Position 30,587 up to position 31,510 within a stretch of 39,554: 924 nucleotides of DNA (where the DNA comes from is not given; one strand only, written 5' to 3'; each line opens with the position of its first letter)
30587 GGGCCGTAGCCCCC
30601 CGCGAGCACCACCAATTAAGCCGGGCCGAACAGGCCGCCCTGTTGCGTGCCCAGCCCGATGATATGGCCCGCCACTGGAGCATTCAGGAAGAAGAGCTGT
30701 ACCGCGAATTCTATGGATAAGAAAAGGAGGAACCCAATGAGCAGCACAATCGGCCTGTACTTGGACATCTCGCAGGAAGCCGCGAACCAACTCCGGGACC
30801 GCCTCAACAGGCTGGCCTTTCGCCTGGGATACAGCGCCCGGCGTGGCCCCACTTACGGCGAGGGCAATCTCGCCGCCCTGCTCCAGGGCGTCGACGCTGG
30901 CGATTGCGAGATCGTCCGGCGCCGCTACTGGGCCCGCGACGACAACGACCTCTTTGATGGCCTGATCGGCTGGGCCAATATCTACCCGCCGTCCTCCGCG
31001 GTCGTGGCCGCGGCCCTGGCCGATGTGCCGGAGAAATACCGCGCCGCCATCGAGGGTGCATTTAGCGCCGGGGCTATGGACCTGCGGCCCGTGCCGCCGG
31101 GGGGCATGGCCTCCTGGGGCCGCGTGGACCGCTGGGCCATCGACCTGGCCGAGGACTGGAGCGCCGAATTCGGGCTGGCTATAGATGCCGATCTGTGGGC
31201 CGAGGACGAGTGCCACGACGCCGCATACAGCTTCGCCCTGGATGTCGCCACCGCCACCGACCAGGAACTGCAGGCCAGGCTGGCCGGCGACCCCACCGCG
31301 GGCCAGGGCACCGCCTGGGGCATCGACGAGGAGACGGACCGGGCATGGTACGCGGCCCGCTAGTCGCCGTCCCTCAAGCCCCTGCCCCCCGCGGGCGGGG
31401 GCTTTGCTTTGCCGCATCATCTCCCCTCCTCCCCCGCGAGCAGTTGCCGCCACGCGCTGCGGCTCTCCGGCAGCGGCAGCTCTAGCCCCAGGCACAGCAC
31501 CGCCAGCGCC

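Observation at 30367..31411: Opposite-strand two-gene cassette under a perfect consensus promoter with an inverted-repeat operator (acr-aca-like anti-defence or TA-like module)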

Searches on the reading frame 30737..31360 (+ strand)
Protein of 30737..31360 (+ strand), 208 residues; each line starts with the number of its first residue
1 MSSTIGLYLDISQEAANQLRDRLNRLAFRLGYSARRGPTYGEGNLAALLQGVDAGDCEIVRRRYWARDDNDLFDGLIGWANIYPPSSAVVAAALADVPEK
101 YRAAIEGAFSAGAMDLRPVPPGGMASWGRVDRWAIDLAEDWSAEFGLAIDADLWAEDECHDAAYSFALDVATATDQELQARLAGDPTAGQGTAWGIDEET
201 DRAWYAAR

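Call 5: search_protein_families(library=pfam, proteins=[window:30737-31360:+], max_evalue=1)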
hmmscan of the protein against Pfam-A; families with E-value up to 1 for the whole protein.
window:30737-31360:+ (208 aa): 0 families

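Call 6: search_protein_families(library=phrogs, proteins=[window:30737-31360:+], max_evalue=1)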
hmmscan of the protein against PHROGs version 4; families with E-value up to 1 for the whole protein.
window:30737-31360:+ (208 aa): 0 families

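Call 9: search_dna_similar(query=window:30737-31360:+, collection=phages, mode=protein, max_evalue=0.01)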
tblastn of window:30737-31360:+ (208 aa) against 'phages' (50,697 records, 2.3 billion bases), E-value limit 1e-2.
No match.

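Call 14: find_homologous_proteins(query=window:30737-31360:+, max_evalue=0.001)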
Query window:30737-31360:+ (208 aa): 2 proteins with E <= 0.001 among 1669 candidates.
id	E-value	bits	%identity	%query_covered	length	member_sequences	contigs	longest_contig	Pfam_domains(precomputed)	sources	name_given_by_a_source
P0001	1.5e-131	455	100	100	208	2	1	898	-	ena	-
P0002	3.9e-75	270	62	100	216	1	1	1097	-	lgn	-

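Call 35: search_solved_structures(query=A1, max_evalue=10)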
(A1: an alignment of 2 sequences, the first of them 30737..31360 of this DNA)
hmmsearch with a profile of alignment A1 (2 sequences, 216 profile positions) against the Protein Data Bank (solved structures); distinct sequences matched with E-value up to 10: 1.
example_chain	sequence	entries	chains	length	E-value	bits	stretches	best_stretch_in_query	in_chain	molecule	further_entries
8yp6_A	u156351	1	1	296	0.84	12.7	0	91-135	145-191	Methionine aminopeptidase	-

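Call 37: search_protein_families(library=padloc, proteins=[window:30737-31360:+], max_evalue=1)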
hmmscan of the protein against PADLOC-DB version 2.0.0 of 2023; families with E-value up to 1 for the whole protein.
window:30737-31360:+ (208 aa): 0 families

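Call 39: find_related_loci(query=A1, collection=viral_contigs, flank=10000)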
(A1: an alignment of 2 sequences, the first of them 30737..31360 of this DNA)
Query A1 (208 aa) in viral_contigs; peptide patterns used: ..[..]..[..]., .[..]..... (x = any residue, [..] = any of these).
62 stretches matched a pattern, but none encodes a relative of the query by tblastn (E <= 1e-3).

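Call 41: find_related_loci(query=A1, collection=metagenome_contigs, flank=10000)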
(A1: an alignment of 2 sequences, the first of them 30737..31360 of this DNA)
Query A1 (208 aa) in metagenome_contigs; peptide patterns used: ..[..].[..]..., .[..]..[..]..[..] (x = any residue, [..] = any of these).
230 stretches matched a pattern, but none encodes a relative of the query by tblastn (E <= 1e-3).

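Call 44: predict_structure(alignment_id=A1)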
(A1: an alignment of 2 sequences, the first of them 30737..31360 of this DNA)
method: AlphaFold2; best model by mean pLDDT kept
length: 208 residues; sequences in the alignment: 2
mean_pLDDT: 47.7   pTM: 0.49
mean pLDDT of the five models: 47.7, 37.4, 35.7, 33.3, 33.2
residues with pLDDT >= 90: 1; 70-90: 33; 50-70: 36; < 50: 138
segments of 3 or more residues with pLDDT < 50: 1-76, 113-142, 181-208
pLDDT, mean of each block of 10 residues (from residue 1): 26 44 44 33 40 34 34 49 67 86 81 39 29 34 58 70 68 54 40 34 36
secondary structure, 60 per line:
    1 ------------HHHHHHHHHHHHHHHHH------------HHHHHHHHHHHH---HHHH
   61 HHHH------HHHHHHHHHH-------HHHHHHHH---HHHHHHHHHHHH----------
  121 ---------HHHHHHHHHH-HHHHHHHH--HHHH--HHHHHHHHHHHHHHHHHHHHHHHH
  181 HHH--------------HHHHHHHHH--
elements in order: H13-29 H42-53 H57-64 H71-80 H88-95 H99-110 H130-139 H141-148 H151-154 H157-183 H198-206

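Call 46: search_protein_representatives(alignment_id=A1)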
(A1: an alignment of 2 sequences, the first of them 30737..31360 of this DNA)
Query: 2 sequences, 216 profile positions. Proteins with E-value up to 0.001 (for the whole library): 63; up to 1e-10: 19; up to 1e-30: 1. The best 63 are listed.
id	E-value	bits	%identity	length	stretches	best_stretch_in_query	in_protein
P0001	1.9e-120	416.9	-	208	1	1-216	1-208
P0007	2.9e-21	92.7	-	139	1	1-66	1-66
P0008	1.5e-18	83.8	-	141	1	68-197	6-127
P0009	2.6e-15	73.2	-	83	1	1-64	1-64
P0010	3.5e-14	69.5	-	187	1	1-60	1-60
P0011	2.0e-13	67.0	-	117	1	3-60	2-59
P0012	1.1e-12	64.7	-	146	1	71-205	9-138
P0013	1.1e-12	64.6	-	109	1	3-61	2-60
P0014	2.1e-12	63.7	-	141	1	2-83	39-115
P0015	2.4e-12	63.5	-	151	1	2-60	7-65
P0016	3.3e-12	63.1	-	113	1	3-109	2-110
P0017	3.7e-12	62.9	-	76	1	2-60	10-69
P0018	5.1e-12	62.5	-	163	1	3-60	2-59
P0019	2.8e-11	60.0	-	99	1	3-61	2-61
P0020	3.3e-11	59.8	-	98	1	1-62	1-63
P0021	3.7e-11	59.7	-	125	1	70-191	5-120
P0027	2.4e-10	57.0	-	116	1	3-95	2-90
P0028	3.2e-10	56.6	-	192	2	3-60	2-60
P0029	3.8e-10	56.3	-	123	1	68-187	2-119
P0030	8.8e-10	55.1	-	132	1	4-58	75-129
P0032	1.6e-09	54.3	-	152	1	71-206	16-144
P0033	2.2e-09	53.9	-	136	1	3-63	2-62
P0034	7.9e-09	52.0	-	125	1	4-61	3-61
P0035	1.6e-08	51.1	-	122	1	73-191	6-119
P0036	1.7e-08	50.9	-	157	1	1-59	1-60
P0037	2.0e-08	50.7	-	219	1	4-60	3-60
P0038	2.7e-08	50.3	-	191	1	70-192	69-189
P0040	9.0e-08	48.6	-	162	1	3-60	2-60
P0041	1.0e-07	48.4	-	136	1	4-61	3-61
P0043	1.6e-07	47.7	-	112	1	3-60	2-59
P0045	2.6e-07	47.1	-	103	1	3-59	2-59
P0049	1.6e-06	44.5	-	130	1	3-60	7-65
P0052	4.4e-06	43.1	-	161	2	3-57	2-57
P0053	4.7e-06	43.0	-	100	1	4-60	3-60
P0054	7.7e-06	42.3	-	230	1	3-60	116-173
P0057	1.0e-05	41.8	-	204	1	67-186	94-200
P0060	1.5e-04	38.0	-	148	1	4-63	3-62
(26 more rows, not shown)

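Call 52: fold_search(model_id=the predicted structure, library=pdb)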
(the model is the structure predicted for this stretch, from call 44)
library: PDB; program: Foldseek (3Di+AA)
matches with E <= 10: 14; with E <= 0.001: 0
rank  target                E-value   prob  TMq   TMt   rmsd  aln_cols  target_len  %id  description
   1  8wx2_A                5.8e+00  0.03  0.21  0.13  15.8       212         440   15  Cryo-EM structure of human SLC15A3 (dimer) (released 2023-12-06)
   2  5ux1_A                6.7e+00  0.03  0.20  0.20  18.2       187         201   14  Protein 43 with aldehyde deformylating oxygenase activity from Synechococcus (released 2018-02-28)
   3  8w03_B                7.1e+00  0.01  0.12  0.11  19.6       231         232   12  Crystal Structure of the ER-alpha Ligand-binding Domain (L372S, L536S) in complex with k-1154 (released 2024-06-12)
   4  3wxx_B                7.8e+00  0.01  0.16  0.17  16.7       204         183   14  Crystal Structure of a T3SS complex from Aeromonas hydrophila (released 2015-10-14)
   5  5y0e_B                8.2e+00  0.07  0.14  0.08   8.3        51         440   14  Crystal structure of TssK (released 2018-08-08)
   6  6xns_A                8.2e+00  0.02  0.19  0.13  22.9       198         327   15  C3_crown-05 (released 2020-12-23)
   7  7rs8_C                8.2e+00  0.01  0.12  0.11  20.3       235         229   13  Crystal Structure of the ER-alpha Ligand-binding Domain (L372S, L536S) in complex with DMERI-16 (released 2021-09-22)
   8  1tfc_B                8.6e+00  0.04  0.21  0.19  17.9       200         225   11  CRYSTAL STRUCTURE OF THE LIGAND-BINDING DOMAIN OF THE ESTROGEN-RELATED RECEPTOR GAMMA IN COMPLEX WITH A STEROID RECEPT (released 2004-07-27)
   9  5vl4                  9.0e+00  0.03  0.19  0.23  13.9       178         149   13  Accidental minimum contact crystal lattice formed by a redesigned protein oligomer (released 2018-05-23)
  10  1nt2_B                9.0e+00  0.02  0.16  0.14  16.0       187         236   10  CRYSTAL STRUCTURE OF FIBRILLARIN/NOP5P COMPLEX (released 2003-04-01)
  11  8qae_A                9.5e+00  0.01  0.16  0.16  19.6       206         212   14  X-ray crystal structure of a de novo designed single-chain antiparallel 6-helix alpha-helical barrel, sc-apCC-6-SLLA (released 2024-07-03)
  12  5wog_A                9.5e+00  0.01  0.12  0.16  14.4       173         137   14  Human Hemoglobin immersed in Liquid Oxygen for 1 minute (released 2018-01-10)
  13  2o3l_B                1.0e+01  0.03  0.14  0.29  12.3        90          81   22  Crystal structure of a duf1048 protein with a left-handed superhelix fold (bce_3448) from bacillus cereus atcc 10987 a (released 2006-12-19)
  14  3tlt_A                1.0e+01  0.02  0.17  0.13  14.3       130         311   16  The GLIC pentameric Ligand-Gated Ion Channel H11'F mutant in a locally-closed conformation (LC1 subtype) (released 2012-05-16)

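Call 62: find_encoding_contigs(protein=P0007, flank=5000)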
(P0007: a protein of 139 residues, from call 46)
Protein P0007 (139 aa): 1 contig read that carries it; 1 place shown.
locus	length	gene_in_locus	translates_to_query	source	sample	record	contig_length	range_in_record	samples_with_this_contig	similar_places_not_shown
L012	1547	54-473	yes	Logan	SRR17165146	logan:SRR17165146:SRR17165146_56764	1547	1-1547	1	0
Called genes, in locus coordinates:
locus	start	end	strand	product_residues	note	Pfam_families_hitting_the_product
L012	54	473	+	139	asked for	-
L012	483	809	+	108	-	-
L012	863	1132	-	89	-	-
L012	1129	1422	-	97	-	-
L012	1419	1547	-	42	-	?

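Call 63: list_cluster_members(proteins=[P0009, P0010, P0011, P0013, P0015, P0018, P0028, P0037, P0054, P0040])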
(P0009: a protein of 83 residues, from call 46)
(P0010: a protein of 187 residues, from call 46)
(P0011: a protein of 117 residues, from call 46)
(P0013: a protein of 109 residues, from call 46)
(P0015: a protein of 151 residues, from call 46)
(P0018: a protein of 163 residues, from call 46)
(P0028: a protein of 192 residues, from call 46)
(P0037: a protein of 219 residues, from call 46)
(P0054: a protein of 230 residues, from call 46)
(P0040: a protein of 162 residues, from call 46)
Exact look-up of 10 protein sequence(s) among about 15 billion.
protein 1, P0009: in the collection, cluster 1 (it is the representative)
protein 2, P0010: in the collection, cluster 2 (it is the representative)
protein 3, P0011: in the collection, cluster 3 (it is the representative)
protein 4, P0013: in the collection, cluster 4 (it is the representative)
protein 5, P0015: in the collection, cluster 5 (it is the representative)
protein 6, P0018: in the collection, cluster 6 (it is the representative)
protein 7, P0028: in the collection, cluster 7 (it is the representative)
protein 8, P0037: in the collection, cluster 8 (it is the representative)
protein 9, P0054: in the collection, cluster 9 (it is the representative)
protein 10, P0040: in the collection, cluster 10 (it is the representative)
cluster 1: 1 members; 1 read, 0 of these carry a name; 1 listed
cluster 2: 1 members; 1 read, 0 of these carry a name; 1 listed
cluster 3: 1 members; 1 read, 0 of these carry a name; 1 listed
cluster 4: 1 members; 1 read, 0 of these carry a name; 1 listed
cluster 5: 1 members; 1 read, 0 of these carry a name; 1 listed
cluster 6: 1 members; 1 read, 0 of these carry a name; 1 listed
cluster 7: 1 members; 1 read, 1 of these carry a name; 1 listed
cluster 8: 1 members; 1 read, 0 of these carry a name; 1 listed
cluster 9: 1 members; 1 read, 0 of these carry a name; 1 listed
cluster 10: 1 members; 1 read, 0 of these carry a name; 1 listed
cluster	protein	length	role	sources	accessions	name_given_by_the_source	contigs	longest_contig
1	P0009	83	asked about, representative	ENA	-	-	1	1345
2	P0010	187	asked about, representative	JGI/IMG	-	-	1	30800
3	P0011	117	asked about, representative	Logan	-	-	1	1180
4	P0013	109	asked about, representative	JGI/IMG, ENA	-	-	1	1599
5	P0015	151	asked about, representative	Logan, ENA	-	-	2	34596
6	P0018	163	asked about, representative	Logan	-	-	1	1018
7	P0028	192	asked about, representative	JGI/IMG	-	hypothetical protein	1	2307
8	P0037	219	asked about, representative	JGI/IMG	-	-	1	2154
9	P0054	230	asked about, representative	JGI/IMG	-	-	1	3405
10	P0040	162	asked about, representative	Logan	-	-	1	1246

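Call 64: list_cluster_members(proteins=[P0008, P0012, P0021, P0029, P0032, P0035, P0038, P0057, P0016, P0027])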
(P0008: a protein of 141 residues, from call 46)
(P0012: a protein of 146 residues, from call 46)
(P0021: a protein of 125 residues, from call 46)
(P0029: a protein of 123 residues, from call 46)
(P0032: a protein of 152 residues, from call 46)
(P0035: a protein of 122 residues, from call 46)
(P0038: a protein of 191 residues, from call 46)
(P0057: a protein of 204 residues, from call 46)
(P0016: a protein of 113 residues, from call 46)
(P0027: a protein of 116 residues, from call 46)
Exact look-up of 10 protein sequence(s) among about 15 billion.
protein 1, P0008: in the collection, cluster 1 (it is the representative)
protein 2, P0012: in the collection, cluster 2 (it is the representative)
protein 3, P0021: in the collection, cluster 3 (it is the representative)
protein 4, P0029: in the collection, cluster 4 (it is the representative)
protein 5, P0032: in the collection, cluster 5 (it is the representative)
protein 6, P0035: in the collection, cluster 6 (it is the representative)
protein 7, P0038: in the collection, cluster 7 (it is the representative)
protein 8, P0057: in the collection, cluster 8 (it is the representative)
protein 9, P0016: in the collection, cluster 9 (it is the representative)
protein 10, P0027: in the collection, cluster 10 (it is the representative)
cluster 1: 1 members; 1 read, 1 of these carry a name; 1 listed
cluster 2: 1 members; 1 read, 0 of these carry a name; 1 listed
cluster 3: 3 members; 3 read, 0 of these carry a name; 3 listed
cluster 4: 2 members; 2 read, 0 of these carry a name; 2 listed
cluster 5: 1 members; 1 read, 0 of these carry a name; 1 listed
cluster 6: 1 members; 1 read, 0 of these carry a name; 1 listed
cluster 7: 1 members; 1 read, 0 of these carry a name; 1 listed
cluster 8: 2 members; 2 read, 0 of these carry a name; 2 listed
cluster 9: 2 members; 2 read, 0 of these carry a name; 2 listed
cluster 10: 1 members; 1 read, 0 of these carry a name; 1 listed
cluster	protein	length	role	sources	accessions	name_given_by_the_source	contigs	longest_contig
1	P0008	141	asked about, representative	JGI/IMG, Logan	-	hypothetical protein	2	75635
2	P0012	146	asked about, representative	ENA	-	-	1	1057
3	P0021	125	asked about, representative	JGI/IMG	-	-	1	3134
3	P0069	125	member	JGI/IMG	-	-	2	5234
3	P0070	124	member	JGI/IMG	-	-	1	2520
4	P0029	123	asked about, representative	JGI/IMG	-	-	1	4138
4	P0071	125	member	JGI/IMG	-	-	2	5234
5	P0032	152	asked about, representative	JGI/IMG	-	-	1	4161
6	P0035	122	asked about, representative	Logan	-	-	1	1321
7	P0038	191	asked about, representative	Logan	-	-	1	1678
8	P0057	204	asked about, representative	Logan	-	-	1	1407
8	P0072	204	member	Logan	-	-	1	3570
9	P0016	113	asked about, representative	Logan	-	-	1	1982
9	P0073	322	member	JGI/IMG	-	-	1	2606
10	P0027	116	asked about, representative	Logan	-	-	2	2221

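Call 65: find_encoding_contigs(protein=P0010, flank=8000, max_places=2)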
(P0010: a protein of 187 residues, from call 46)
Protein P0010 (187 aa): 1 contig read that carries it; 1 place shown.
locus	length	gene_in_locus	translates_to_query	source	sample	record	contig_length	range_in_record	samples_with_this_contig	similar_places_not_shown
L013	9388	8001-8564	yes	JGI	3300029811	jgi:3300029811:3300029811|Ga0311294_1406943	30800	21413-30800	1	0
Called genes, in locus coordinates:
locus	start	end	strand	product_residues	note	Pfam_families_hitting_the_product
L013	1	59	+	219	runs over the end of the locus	PF02592:Vut_1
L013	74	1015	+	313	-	-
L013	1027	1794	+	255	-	PF27782:Csf3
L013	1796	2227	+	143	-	PF08645:PNK3P, PF12710:HAD (faint), PF00702:Hydrolase, PF13419:HAD_2, PF13242:Hydrolase_like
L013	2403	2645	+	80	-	-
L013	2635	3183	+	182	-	PF01580:FtsK_SpoIIIE (faint), PF00437:T2SSE (weak)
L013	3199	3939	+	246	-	-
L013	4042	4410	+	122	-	-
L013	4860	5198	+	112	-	-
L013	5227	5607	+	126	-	-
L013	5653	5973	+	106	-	-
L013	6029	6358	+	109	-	-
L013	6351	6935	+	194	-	-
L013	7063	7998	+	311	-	-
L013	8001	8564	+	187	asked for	-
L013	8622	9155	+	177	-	-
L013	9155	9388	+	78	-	?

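Call 66: find_encoding_contigs(protein=P0015, flank=8000, max_places=2)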
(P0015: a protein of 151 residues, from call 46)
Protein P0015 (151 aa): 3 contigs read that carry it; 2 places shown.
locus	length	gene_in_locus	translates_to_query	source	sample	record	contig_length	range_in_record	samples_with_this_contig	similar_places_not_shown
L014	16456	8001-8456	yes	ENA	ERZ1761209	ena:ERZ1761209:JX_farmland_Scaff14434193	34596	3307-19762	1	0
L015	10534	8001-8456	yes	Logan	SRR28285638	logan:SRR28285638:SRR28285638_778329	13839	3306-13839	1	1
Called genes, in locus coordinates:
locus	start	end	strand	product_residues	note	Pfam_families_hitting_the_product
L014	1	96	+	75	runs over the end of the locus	-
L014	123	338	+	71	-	PF12728:HTH_17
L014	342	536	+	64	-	-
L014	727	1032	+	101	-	-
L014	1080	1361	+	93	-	-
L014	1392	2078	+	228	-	-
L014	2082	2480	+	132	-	PF24746:DUF7694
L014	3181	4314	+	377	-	-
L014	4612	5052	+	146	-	-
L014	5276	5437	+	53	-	-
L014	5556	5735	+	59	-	-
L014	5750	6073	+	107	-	-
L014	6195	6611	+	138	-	-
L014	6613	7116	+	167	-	-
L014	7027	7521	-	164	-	-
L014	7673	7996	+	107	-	-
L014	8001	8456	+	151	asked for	-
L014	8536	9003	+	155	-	-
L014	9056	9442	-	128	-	-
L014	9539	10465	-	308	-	PF08924:Rv2525c_GlyHyd-like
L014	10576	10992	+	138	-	-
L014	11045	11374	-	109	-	-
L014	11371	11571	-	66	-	-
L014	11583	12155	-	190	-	-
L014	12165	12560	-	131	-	-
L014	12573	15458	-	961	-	-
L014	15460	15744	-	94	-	-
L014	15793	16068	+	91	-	-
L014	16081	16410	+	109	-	-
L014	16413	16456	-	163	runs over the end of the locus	-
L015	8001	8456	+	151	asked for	-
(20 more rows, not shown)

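Call 67: find_encoding_contigs(protein=P0008, flank=8000, max_places=2)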
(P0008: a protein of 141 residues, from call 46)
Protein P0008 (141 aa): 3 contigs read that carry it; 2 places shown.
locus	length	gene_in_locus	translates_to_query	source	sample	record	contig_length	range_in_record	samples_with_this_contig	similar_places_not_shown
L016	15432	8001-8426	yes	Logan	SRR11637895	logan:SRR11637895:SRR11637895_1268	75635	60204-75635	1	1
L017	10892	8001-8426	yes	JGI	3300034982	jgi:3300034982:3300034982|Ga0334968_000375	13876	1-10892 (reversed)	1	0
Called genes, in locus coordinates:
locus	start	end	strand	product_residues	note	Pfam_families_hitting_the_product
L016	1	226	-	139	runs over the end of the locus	-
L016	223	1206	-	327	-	PF13692:Glyco_trans_1_4, PF13524:Glyco_trans_1_2, PF00534:Glycos_transf_1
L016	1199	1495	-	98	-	-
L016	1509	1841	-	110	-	-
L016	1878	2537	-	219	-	-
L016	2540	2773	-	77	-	-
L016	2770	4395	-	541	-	PF06074:Portal_Mu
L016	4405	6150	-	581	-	PF05876:GpA_ATPase, PF20454:GpA_nuclease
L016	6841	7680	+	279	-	PF04055:Radical_SAM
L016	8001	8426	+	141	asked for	-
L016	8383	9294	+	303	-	-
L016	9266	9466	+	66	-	-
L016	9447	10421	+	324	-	-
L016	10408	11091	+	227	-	PF27782:Csf3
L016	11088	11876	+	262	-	PF01507:PAPS_reduct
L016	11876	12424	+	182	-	PF13384:HTH_23 (faint)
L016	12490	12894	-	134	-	-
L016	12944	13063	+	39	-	-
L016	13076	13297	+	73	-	PF12728:HTH_17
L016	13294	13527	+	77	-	-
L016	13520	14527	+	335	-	PF17989:ALP_N, PF21522:MreB-like_C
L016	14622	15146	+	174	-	-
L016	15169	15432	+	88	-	?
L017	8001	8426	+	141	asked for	-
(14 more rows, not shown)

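Call 69: search_protein_families(library=phrogs, proteins=[P0010, P0015, P0011, P0013, P0027, P0043, P0053, P0008, P0032, P0012], max_evalue=0.1)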
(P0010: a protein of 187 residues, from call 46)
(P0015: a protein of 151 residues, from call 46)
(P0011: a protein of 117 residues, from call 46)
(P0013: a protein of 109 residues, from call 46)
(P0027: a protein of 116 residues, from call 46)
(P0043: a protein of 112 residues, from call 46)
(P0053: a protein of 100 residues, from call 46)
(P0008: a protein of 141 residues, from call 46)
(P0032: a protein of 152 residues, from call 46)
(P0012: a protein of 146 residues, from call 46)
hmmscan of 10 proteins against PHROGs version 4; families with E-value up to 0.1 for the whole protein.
P0010 (187 aa): 1 family
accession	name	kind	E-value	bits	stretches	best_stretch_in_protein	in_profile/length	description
phrog_11692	-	unknown function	0.093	14.3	0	98-129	20-49/63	-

P0015 (151 aa): 0 families

P0011 (117 aa): 1 family
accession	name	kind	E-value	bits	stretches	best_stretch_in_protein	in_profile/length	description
phrog_16293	-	unknown function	0.084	13.9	0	69-86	12-29/60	-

P0013 (109 aa): 0 families

P0027 (116 aa): 0 families

P0043 (112 aa): 0 families

P0053 (100 aa): 0 families

P0008 (141 aa): 0 families

P0032 (152 aa): 0 families

P0012 (146 aa): 0 families
